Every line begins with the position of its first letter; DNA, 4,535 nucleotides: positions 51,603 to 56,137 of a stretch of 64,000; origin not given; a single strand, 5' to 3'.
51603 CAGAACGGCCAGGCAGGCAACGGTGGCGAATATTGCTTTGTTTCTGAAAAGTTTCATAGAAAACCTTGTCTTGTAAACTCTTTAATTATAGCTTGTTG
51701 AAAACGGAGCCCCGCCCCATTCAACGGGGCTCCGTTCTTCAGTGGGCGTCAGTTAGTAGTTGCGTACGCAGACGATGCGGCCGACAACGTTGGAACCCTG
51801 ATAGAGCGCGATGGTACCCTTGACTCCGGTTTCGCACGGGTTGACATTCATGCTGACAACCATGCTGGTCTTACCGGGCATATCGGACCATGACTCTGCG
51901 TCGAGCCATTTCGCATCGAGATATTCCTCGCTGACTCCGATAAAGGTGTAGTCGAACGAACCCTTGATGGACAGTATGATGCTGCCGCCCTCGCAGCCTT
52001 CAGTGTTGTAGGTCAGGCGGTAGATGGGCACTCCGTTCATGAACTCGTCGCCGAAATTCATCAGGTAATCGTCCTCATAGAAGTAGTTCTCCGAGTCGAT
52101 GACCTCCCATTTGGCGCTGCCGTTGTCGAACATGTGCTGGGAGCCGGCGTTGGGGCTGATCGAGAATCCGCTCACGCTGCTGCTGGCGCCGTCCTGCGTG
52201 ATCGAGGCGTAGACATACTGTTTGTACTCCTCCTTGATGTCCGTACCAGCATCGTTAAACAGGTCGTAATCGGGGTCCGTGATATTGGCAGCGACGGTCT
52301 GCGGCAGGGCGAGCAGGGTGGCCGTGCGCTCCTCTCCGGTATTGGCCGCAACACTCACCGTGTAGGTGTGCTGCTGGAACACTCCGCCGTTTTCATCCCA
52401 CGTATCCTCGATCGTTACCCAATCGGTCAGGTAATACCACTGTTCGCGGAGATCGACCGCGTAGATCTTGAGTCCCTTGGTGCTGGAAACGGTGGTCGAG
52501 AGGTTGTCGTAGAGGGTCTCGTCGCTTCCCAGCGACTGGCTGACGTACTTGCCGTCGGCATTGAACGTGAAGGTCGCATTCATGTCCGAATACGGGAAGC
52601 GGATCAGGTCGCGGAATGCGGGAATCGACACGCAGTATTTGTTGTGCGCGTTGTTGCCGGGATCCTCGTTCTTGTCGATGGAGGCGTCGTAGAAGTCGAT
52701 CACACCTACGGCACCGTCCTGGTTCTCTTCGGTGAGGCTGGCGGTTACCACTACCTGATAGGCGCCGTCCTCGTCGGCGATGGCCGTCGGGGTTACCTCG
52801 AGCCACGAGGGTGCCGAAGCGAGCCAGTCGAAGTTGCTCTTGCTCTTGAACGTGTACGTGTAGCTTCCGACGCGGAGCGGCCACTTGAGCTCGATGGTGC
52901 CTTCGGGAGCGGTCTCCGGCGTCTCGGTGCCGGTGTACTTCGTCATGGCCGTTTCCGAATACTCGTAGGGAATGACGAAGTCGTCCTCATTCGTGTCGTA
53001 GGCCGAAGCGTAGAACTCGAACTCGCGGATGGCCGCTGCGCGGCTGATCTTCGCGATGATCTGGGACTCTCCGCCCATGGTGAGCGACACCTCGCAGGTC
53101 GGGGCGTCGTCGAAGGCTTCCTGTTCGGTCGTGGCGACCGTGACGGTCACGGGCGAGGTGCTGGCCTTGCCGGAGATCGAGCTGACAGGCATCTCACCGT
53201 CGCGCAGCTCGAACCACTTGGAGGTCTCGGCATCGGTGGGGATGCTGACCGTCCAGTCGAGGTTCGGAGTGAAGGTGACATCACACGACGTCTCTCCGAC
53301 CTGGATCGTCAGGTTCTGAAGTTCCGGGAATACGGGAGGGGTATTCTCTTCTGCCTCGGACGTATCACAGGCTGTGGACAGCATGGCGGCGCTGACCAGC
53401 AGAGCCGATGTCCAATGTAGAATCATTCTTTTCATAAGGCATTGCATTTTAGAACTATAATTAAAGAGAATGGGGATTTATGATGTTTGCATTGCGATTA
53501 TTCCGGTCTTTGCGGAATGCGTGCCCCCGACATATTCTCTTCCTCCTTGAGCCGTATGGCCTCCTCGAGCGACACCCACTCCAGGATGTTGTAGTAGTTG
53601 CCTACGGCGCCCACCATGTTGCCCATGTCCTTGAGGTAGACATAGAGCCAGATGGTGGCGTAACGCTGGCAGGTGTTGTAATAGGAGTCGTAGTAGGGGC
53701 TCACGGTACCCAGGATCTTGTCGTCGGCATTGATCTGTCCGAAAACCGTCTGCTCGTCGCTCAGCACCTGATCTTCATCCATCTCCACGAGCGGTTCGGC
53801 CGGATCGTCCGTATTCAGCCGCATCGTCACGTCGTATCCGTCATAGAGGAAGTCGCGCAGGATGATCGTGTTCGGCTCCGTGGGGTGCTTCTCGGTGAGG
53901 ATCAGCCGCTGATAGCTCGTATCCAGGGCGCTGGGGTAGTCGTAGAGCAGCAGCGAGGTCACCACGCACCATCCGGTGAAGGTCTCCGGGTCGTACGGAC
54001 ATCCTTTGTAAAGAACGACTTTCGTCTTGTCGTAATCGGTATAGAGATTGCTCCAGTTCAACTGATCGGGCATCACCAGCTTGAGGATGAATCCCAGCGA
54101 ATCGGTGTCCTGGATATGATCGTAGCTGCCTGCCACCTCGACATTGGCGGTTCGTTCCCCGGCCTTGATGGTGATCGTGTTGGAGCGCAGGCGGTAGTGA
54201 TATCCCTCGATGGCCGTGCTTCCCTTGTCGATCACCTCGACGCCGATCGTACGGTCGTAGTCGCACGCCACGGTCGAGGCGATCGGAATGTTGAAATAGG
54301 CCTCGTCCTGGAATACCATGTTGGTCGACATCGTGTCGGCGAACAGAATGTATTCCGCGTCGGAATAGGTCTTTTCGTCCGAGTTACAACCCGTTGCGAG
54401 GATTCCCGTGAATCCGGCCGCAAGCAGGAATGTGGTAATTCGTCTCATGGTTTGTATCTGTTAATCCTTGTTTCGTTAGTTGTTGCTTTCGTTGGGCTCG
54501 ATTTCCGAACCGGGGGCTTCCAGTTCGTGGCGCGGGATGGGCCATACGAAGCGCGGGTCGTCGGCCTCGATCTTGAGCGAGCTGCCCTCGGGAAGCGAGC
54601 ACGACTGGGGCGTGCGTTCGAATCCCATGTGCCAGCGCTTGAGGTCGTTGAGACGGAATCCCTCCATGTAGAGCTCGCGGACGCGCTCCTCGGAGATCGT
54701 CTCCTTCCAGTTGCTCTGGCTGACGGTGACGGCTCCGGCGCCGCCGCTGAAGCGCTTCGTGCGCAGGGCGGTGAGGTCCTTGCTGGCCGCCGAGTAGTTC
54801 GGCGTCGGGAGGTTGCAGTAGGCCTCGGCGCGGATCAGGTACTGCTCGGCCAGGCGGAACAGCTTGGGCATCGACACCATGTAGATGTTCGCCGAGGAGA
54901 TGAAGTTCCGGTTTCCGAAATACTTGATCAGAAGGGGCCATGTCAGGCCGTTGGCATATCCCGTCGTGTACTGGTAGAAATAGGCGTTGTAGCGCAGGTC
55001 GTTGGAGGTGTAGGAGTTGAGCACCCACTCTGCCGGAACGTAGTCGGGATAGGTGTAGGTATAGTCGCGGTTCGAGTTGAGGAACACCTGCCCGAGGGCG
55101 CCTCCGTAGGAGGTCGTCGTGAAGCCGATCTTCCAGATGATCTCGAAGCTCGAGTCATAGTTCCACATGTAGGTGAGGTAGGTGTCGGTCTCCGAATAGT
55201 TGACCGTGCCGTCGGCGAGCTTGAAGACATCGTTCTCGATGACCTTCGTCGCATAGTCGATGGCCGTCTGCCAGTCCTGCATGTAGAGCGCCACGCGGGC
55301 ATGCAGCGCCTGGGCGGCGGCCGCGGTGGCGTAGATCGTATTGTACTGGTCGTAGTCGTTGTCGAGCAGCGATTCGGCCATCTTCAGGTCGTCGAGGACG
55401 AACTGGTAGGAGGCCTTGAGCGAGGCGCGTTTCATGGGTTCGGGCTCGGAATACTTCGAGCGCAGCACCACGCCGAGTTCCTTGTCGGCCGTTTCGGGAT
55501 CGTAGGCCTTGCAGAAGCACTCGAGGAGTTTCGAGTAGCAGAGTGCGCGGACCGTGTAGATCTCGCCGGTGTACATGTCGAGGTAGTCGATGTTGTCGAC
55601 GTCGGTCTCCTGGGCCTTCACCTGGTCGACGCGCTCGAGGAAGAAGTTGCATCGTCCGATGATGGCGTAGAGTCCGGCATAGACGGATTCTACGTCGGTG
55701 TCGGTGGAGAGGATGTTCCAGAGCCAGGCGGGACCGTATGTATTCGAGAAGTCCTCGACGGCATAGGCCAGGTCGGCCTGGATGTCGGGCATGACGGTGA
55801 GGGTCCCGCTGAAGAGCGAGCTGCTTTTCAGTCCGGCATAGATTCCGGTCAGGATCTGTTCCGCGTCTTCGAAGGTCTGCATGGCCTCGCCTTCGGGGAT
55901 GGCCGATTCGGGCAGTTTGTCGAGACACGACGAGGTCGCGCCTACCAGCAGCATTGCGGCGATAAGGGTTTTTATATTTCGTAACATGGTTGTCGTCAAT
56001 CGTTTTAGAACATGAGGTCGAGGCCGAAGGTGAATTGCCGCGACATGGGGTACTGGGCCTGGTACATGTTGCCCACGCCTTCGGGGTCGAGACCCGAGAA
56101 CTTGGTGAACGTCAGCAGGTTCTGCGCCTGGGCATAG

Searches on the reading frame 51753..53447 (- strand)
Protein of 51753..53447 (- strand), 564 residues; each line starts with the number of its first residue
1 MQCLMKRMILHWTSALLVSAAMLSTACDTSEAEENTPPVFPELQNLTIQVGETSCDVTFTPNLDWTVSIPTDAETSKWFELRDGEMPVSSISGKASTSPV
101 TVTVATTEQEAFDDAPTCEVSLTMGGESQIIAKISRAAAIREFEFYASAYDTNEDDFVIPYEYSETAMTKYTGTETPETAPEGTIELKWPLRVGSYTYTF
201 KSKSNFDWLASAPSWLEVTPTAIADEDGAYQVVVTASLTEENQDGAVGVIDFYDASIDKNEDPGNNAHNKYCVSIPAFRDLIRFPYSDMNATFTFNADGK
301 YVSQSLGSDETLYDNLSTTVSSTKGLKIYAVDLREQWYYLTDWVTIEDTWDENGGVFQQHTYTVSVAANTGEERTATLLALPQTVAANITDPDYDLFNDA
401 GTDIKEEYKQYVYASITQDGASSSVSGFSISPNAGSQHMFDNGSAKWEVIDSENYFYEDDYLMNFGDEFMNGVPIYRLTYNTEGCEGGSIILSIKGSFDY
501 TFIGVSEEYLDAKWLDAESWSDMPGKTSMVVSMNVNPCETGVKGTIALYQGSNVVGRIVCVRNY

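Call 63: search_protein_families(library=pfam, proteins=[window:51753-53447:-], max_evalue=0.0001)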
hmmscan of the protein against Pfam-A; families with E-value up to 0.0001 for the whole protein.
window:51753-53447:- (564 aa): 1 family
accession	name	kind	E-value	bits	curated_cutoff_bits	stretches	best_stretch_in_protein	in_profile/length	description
PF13004.13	BACON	-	1.9e-07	31.4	25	0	342-378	10-43/61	Putative binding domain, N-terminal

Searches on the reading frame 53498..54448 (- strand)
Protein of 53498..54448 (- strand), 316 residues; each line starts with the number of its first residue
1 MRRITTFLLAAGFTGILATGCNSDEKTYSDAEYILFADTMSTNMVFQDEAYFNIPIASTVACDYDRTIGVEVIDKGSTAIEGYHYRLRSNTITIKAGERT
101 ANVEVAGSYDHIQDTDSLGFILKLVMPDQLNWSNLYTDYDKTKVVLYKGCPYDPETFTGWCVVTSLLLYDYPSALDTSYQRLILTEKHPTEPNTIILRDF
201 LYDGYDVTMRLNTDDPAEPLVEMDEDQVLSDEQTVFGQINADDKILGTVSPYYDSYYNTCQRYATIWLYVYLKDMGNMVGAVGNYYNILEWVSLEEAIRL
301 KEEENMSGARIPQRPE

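Call 63: search_protein_families(library=pfam, proteins=[window:53498-54448:-], max_evalue=0.0001)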
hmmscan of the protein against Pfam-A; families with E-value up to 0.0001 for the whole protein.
window:53498-54448:- (316 aa): 2 families
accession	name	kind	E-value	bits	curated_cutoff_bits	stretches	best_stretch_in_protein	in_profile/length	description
PF16372.10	DUF4984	-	3.5e-42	144.4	25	1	140-302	4-163/164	Domain of unknown function (DUF4984)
PF16132.11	DUF4843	-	1.5e-05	25.1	34.5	1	61-106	45-90/163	Domain of unknown function (DUF4843)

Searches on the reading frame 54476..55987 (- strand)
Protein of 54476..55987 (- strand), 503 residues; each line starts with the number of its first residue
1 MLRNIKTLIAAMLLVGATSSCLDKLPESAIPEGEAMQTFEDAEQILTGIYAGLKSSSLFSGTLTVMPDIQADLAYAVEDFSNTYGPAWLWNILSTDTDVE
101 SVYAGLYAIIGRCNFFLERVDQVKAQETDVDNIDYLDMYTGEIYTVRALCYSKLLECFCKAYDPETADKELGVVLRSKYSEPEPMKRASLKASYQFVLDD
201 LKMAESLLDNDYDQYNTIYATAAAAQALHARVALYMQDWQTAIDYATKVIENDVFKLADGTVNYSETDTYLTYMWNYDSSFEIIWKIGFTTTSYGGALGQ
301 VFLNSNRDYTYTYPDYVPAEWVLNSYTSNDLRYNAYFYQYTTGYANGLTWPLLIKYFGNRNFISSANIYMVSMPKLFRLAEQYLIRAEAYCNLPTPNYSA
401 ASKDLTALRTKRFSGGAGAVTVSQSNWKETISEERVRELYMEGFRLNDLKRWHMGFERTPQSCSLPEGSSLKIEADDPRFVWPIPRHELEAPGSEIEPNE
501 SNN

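Call 63: search_protein_families(library=pfam, proteins=[window:54476-55987:-], max_evalue=0.0001)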
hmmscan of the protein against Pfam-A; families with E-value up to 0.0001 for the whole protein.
window:54476-55987:- (503 aa): 2 families
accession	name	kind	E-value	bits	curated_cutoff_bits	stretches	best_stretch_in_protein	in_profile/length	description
PF14322.12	SusD-like_3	-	2.7e-15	57.6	27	1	22-234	3-191/191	Starch-binding associating with outer membrane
PF07980.17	SusD_RagB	-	5.6e-15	56.2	23.1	1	366-458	148-239/297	SusD family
